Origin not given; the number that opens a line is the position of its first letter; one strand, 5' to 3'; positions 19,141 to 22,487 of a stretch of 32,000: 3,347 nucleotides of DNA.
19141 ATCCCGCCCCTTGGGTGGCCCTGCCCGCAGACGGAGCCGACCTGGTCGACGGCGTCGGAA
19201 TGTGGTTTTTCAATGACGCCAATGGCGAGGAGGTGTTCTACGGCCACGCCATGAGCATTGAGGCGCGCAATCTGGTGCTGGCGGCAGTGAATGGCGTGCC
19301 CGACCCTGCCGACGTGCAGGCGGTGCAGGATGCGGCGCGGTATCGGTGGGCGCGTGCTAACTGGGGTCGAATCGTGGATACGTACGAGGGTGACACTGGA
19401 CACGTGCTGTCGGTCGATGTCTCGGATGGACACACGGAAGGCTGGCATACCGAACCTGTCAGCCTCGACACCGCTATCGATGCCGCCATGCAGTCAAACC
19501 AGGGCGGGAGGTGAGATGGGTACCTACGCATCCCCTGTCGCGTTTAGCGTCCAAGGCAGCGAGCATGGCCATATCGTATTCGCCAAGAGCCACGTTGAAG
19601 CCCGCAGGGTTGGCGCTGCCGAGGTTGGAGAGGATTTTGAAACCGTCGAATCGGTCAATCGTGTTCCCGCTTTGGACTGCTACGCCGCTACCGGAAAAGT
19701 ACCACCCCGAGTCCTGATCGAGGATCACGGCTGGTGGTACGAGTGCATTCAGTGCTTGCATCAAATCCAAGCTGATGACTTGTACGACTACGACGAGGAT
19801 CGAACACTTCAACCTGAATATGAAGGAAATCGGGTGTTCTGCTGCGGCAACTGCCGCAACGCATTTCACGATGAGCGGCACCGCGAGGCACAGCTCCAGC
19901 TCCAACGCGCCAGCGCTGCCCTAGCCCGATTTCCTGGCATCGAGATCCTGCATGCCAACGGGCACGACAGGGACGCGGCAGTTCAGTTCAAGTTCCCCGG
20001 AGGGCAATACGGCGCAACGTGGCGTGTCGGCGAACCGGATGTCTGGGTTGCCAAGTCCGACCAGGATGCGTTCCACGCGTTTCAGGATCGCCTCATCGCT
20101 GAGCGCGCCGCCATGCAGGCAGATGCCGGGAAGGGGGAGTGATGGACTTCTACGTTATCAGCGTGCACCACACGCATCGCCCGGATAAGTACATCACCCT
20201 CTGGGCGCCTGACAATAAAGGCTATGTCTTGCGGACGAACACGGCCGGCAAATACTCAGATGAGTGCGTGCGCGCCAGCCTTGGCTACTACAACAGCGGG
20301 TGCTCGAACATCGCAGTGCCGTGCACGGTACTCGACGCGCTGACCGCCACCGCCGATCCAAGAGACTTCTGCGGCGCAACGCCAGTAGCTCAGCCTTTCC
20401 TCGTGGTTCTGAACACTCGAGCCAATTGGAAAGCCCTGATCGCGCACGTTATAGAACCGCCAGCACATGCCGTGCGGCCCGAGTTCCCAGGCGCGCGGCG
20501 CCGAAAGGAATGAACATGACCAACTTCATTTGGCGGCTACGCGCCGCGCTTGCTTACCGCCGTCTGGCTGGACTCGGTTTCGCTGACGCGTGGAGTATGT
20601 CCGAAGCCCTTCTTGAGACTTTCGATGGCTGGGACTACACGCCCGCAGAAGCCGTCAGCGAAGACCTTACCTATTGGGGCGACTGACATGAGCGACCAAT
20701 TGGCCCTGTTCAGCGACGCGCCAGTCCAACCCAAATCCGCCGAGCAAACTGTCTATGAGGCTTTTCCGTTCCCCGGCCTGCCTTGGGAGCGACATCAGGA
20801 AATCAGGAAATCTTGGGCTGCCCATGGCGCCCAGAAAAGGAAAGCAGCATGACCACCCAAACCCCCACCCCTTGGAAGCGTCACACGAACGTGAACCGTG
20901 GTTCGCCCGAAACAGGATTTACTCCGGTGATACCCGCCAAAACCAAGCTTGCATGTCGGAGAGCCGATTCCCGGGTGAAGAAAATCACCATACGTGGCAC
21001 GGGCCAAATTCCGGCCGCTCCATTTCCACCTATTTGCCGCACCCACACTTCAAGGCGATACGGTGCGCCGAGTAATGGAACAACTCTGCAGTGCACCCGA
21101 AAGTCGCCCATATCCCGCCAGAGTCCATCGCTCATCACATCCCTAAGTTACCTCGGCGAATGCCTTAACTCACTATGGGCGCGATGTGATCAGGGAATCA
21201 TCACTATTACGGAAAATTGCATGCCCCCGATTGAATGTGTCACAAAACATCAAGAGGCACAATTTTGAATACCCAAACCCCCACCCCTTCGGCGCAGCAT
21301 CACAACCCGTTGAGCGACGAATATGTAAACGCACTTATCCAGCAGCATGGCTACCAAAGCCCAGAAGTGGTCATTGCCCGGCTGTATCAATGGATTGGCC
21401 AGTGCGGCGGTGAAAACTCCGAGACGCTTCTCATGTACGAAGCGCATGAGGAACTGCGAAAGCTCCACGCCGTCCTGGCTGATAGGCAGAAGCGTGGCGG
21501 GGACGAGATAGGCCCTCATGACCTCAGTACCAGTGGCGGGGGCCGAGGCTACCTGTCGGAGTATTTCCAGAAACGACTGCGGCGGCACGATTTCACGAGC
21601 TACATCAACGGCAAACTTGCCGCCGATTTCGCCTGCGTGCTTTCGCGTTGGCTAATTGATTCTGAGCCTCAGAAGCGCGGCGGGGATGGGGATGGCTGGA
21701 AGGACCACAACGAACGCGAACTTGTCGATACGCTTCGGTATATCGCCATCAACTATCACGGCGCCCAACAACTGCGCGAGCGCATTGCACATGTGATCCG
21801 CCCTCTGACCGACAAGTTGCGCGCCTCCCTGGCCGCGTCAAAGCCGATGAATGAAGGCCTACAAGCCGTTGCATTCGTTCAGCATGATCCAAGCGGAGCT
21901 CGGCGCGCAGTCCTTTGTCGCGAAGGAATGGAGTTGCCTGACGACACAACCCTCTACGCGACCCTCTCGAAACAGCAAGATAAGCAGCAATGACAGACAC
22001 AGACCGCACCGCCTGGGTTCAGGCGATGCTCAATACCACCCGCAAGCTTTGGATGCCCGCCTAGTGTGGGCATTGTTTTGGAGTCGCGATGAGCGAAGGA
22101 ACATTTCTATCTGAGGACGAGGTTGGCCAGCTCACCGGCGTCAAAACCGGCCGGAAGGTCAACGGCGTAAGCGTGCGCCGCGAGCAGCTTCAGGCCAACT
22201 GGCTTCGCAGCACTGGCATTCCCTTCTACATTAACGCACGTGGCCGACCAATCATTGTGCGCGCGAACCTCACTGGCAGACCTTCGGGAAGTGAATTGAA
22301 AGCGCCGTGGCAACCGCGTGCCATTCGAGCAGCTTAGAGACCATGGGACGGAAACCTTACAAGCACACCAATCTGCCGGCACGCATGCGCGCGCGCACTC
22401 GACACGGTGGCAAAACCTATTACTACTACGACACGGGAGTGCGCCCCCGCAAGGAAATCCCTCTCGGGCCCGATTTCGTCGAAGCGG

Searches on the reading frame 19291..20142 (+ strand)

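Call 19: search_protein_families(library=pfam, proteins=[window:19291-20142:+], max_evalue=0.01)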
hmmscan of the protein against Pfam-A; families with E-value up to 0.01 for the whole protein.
window:19291-20142:+ (283 aa): 0 families

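Call 71: search_protein_families(library=phrogs, proteins=[window:19291-20142:+], max_evalue=0.001)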
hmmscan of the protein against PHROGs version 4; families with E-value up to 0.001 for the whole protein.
window:19291-20142:+ (283 aa): 1 family
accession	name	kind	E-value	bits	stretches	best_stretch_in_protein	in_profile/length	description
phrog_8514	-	unknown function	1.6e-33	117.3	1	84-268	6-202/204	-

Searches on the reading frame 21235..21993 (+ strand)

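Call 19: search_protein_families(library=pfam, proteins=[window:21235-21993:+], max_evalue=0.01)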
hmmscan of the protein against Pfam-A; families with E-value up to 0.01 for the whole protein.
window:21235-21993:+ (252 aa): 0 families

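Call 71: search_protein_families(library=phrogs, proteins=[window:21235-21993:+], max_evalue=0.001)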
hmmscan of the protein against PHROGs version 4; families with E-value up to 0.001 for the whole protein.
window:21235-21993:+ (252 aa): 5 families
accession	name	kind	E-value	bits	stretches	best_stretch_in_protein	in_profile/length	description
phrog_20174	-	unknown function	1.3e-08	35.5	1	155-189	181-215/284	-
phrog_21749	-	unknown function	2.2e-08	34.9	1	155-188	168-201/208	-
phrog_15065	-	unknown function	2.7e-08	34.9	1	153-187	57-91/99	-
phrog_38634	-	unknown function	2.2e-05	25.3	1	156-188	2-34/46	-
phrog_21459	-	unknown function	0.00021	21.9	1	155-188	52-85/150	-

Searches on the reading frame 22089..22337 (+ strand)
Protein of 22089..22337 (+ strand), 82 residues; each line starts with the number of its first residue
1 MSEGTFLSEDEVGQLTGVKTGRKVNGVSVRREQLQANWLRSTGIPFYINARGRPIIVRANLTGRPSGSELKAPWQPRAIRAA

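Call 19: search_protein_families(library=pfam, proteins=[window:22089-22337:+], max_evalue=0.01)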
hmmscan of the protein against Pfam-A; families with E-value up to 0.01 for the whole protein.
window:22089-22337:+ (82 aa): 1 family
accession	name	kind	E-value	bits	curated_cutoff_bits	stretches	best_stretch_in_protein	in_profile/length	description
PF13986.11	DUF4224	-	7e-10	39.1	22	1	30-60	14-44/45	Domain of unknown function (DUF4224)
